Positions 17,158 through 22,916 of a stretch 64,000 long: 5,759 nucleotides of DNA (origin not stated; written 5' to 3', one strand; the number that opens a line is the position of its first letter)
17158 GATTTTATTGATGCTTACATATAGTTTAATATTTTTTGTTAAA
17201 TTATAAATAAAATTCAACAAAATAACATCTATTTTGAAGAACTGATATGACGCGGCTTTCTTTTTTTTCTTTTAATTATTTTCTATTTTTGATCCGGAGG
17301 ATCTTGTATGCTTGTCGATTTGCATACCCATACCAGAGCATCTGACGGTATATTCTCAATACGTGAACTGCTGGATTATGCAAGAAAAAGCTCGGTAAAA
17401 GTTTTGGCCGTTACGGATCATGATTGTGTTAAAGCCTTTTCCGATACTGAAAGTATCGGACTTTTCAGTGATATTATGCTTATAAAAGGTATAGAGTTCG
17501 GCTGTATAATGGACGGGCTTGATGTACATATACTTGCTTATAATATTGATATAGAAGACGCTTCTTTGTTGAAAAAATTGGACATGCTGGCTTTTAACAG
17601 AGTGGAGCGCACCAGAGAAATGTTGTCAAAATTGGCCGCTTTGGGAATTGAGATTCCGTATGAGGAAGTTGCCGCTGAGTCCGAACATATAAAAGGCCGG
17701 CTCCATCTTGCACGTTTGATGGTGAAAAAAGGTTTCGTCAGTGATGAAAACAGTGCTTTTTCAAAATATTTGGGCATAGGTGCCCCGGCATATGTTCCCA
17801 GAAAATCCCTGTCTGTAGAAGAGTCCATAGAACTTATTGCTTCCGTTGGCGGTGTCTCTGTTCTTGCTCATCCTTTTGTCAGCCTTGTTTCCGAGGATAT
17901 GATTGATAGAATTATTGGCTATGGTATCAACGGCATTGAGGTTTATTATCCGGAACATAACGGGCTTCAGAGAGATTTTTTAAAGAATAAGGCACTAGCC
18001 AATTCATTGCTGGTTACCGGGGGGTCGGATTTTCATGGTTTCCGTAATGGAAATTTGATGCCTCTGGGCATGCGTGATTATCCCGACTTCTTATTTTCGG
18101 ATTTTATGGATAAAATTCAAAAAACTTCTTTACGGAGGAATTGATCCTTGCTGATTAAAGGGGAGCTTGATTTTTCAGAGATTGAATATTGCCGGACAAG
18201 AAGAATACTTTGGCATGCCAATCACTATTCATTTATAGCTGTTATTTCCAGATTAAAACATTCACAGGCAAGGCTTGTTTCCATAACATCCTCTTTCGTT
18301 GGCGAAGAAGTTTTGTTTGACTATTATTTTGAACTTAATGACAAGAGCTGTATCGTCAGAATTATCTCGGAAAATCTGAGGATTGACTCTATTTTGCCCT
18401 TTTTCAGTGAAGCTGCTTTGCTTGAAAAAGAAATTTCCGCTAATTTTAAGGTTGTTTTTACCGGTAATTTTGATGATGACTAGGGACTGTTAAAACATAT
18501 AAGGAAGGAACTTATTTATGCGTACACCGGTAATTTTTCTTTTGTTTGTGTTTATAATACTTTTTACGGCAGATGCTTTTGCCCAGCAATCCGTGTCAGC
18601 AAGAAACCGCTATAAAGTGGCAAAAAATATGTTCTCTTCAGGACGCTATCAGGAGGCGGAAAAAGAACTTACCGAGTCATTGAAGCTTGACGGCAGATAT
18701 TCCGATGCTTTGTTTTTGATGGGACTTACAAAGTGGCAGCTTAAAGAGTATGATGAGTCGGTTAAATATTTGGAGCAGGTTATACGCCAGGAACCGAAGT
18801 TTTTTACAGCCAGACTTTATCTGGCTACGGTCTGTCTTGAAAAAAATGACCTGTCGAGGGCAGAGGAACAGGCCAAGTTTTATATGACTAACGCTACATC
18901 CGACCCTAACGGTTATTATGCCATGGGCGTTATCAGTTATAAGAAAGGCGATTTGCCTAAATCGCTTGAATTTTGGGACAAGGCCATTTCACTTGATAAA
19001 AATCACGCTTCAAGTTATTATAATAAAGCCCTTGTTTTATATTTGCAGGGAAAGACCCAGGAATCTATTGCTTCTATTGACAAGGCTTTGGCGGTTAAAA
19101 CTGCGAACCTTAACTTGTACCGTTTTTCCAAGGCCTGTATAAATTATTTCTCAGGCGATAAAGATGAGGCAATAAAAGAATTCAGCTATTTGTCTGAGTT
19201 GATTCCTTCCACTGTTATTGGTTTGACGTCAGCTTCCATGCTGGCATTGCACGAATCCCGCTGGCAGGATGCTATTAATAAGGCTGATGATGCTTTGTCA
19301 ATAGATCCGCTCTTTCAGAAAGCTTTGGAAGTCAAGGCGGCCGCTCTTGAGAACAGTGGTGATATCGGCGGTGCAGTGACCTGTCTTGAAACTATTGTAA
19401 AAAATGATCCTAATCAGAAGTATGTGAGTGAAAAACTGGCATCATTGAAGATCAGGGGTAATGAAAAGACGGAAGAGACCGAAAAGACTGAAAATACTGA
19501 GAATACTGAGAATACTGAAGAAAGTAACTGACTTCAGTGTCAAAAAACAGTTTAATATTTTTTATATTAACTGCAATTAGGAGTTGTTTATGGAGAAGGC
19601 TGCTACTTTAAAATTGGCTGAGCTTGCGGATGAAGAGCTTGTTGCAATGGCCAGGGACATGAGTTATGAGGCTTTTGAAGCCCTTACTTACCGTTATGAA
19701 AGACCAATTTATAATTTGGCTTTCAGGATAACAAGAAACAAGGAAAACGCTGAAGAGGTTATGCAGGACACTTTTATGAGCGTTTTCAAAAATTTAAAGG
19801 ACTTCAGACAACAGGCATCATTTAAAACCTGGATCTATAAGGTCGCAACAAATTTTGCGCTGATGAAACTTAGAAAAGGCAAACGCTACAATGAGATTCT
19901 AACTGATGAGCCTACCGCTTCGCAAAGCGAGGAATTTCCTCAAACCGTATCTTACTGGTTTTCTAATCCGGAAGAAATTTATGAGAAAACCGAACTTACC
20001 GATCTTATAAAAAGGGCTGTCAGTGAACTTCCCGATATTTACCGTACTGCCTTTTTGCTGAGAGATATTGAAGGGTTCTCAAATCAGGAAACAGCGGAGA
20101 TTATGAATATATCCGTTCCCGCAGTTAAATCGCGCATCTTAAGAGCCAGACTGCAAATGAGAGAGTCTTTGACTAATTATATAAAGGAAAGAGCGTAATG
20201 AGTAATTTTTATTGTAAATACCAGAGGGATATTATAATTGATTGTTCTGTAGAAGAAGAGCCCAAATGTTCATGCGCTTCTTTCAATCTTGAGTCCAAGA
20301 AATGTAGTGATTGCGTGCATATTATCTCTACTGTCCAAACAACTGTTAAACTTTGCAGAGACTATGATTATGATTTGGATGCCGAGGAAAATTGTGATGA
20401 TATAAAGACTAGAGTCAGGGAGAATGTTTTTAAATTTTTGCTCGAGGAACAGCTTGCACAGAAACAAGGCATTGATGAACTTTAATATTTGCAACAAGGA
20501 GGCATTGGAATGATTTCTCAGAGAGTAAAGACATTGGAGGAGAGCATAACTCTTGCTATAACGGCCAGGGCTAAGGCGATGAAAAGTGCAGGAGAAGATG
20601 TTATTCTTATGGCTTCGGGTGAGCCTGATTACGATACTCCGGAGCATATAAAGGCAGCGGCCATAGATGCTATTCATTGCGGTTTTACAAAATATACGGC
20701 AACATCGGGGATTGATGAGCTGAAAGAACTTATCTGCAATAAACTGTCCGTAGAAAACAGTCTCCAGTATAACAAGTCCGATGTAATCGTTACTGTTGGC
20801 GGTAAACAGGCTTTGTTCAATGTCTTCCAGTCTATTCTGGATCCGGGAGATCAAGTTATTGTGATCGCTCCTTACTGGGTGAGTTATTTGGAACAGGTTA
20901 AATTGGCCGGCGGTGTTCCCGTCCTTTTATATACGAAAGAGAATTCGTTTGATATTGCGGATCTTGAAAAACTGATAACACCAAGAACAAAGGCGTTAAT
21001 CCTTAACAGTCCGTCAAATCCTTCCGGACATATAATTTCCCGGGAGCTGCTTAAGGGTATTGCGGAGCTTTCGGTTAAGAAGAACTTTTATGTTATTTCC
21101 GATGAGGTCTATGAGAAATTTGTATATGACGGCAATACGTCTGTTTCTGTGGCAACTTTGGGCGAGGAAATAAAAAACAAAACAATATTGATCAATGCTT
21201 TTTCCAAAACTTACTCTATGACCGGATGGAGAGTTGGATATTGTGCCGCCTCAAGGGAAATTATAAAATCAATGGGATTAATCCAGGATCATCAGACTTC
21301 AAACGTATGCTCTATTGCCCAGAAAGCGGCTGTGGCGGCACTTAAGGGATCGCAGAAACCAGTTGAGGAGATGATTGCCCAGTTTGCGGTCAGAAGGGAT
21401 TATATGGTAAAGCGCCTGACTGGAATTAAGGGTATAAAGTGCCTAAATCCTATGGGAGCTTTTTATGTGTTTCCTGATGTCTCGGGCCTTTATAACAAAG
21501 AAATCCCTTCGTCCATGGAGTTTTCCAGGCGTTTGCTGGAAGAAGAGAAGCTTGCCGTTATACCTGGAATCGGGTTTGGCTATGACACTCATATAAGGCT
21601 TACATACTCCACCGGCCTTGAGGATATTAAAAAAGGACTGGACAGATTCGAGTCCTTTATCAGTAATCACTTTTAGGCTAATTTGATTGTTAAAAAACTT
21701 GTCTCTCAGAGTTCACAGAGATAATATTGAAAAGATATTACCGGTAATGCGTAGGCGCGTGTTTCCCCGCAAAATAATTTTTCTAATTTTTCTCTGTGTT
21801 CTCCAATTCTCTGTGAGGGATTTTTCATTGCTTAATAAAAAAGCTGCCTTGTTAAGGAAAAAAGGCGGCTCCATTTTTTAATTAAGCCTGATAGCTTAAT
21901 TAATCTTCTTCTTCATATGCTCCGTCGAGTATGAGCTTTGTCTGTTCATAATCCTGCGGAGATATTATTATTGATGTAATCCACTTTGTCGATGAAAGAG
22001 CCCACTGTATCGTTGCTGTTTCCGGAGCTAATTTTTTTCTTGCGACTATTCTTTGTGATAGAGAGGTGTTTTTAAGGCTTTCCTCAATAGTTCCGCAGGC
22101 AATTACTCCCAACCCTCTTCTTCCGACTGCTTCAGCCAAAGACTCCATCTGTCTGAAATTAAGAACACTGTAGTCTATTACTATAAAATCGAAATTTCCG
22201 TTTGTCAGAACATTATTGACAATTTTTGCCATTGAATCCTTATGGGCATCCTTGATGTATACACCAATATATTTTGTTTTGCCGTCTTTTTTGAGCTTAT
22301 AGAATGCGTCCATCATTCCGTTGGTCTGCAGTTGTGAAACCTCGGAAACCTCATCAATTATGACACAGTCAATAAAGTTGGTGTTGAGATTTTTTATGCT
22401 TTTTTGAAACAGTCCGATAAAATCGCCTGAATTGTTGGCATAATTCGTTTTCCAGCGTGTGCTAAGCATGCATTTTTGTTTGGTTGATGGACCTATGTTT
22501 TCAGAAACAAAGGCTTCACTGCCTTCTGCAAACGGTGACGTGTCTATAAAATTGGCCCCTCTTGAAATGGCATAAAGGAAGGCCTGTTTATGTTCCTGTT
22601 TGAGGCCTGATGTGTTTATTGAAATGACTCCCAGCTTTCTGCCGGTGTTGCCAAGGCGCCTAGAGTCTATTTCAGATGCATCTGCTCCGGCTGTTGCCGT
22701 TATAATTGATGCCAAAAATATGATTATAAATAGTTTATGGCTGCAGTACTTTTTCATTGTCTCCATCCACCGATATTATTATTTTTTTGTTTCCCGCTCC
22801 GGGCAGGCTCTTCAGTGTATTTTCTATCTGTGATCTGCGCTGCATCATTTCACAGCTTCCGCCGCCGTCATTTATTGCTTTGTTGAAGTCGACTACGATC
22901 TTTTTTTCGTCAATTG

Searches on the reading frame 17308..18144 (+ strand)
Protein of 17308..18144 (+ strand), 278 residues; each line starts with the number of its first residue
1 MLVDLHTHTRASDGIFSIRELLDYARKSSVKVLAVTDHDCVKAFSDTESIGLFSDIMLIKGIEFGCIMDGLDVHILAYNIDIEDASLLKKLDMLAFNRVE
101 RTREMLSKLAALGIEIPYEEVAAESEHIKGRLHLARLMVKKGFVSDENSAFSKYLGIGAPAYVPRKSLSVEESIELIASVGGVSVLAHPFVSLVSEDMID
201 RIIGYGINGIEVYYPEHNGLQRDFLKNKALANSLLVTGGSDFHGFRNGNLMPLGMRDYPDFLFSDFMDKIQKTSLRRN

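Call 71: search_protein_families(library=pfam, proteins=[window:17308-18144:+], max_evalue=0.0001)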
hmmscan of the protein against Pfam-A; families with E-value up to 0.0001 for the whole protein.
window:17308-18144:+ (278 aa): 1 family
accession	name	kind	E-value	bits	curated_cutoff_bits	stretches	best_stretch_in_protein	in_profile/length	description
PF02811.25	PHP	-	6e-07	30.4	26.4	1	4-72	1-70/164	PHP domain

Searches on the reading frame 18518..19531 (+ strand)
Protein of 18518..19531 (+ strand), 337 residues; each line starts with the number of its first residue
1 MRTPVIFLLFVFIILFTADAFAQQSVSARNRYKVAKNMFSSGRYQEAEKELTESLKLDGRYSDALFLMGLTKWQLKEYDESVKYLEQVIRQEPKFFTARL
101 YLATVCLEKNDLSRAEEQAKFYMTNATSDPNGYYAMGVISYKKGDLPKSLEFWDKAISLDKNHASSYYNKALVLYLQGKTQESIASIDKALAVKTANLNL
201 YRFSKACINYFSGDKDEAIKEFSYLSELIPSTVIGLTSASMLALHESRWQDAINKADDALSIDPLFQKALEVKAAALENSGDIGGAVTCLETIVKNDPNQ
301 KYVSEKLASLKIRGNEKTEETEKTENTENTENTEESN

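Call 71: search_protein_families(library=pfam, proteins=[window:18518-19531:+], max_evalue=0.0001)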
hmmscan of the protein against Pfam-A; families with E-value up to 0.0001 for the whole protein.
window:18518-19531:+ (337 aa): 20 families
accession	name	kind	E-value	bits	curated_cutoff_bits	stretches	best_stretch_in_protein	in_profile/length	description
PF07719.23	TPR_2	-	6.1e-31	104.4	27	1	131-163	2-34/34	Tetratricopeptide repeat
PF00515.34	TPR_1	-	3.3e-22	77.8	27.8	0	131-163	2-34/34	Tetratricopeptide repeat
PF13181.12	TPR_8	-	1.4e-19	68.9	25.7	0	63-94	2-33/34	Tetratricopeptide repeat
PF13432.12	TPR_16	-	5.2e-19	68.8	32.7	1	67-118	2-53/65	Tetratricopeptide repeat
PF14559.12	TPR_19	-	3.9e-18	66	25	2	39-94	2-57/68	Tetratricopeptide repeat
PF13431.12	TPR_17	-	1.1e-16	60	24.4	1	153-184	2-33/34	Tetratricopeptide repeat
PF13414.12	TPR_11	-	1.5e-14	53.9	26.8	1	140-178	4-42/42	TPR repeat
PF13428.12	TPR_14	-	5.6e-14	51.7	23.5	0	63-104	2-43/44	Tetratricopeptide repeat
PF13424.12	TPR_12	-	3.2e-13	50.1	30.1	0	133-194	6-75/77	Tetratricopeptide repeat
PF13174.12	TPR_6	-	3.1e-11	43.6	26.3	0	63-94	1-32/33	Tetratricopeptide repeat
PF24575.1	TPR_Slam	-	8.5e-11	42.7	35.2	0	75-118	60-103/104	Surface lipoprotein assembly modifier, N-terminal TPR repeats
PF12895.13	ANAPC3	-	1.1e-09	38.9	27.2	1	15-87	9-81/82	Anaphase-promoting complex, cyclosome, subunit 3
PF23914.1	TPR_CcmH_CycH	-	1.2e-07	32.1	42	0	124-231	44-153/158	Cytochrome c-type biogenesis protein H TPR domain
PF13374.12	TPR_10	-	1.4e-07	31.7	27.5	0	164-193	2-31/42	Tetratricopeptide repeat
PF13371.12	TPR_9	-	1.5e-07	31.8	35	0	243-300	5-62/73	Tetratricopeptide repeat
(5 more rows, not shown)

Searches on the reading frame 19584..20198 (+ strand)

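Call 71: search_protein_families(library=pfam, proteins=[window:19584-20198:+], max_evalue=0.0001)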
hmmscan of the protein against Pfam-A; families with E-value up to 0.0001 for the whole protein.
window:19584-20198:+ (204 aa): 5 families
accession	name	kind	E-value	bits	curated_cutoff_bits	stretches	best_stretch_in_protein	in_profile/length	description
PF08281.18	Sigma70_r4_2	-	3.7e-18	65.3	25.7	1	141-192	3-54/54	Sigma-70, region 4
PF04542.20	Sigma70_r2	-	2.4e-16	59.7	24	1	37-101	4-70/71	Sigma-70 region 2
PF22233.2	PhyR_sigma-like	-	7.3e-09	35.7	27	1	152-187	7-42/50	Response regulator PhyR, sigma-like domain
PF04545.22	Sigma70_r4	-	3.6e-07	30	24.1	1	146-194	2-50/50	Sigma-70, region 4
PF07638.17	Sigma70_ECF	-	8.4e-05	23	21.1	0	134-196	122-183/185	ECF sigma factor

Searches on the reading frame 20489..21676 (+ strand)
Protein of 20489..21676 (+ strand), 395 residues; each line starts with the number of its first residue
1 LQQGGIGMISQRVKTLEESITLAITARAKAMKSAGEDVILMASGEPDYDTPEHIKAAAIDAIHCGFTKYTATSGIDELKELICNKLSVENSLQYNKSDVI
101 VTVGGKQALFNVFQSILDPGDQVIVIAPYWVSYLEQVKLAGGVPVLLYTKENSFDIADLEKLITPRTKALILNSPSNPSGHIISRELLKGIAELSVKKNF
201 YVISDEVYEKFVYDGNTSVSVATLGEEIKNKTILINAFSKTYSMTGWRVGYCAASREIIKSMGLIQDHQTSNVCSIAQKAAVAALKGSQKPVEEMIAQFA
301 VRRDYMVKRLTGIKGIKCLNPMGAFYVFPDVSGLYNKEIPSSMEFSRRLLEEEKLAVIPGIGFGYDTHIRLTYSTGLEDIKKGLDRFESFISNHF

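Call 71: search_protein_families(library=pfam, proteins=[window:20489-21676:+], max_evalue=0.0001)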
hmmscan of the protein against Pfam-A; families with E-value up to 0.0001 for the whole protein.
window:20489-21676:+ (395 aa): 3 families
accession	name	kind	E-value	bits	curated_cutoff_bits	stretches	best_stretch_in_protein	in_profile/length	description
PF00155.27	Aminotran_1_2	-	2.3e-74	251.2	19.7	1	37-386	2-360/361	Aminotransferase class I and II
PF01053.26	Cys_Met_Meta_PP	-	3.1e-05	23.2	27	1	98-206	69-174/381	Cys/Met metabolism PLP-dependent enzyme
PF00266.25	Aminotran_5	-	5.3e-05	22.8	21.5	0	88-202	52-172/371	Aminotransferase class-V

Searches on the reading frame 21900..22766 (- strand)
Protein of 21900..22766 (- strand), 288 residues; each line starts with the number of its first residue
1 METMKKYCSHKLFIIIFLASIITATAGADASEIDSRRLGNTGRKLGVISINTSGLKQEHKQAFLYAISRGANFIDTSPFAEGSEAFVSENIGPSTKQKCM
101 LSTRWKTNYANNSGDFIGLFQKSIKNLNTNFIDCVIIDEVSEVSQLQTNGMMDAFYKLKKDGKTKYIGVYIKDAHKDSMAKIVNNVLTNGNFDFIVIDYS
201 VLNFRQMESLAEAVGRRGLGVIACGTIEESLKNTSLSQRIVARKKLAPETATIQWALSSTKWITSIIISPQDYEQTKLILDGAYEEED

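Call 71: search_protein_families(library=pfam, proteins=[window:21900-22766:-], max_evalue=0.0001)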
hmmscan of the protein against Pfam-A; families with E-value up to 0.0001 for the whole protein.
window:21900-22766:- (288 aa): 1 family
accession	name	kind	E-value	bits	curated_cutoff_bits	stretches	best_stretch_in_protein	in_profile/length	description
PF00248.27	Aldo_ket_red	-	1.3e-14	54.4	24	1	56-231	18-196/291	Aldo/keto reductase family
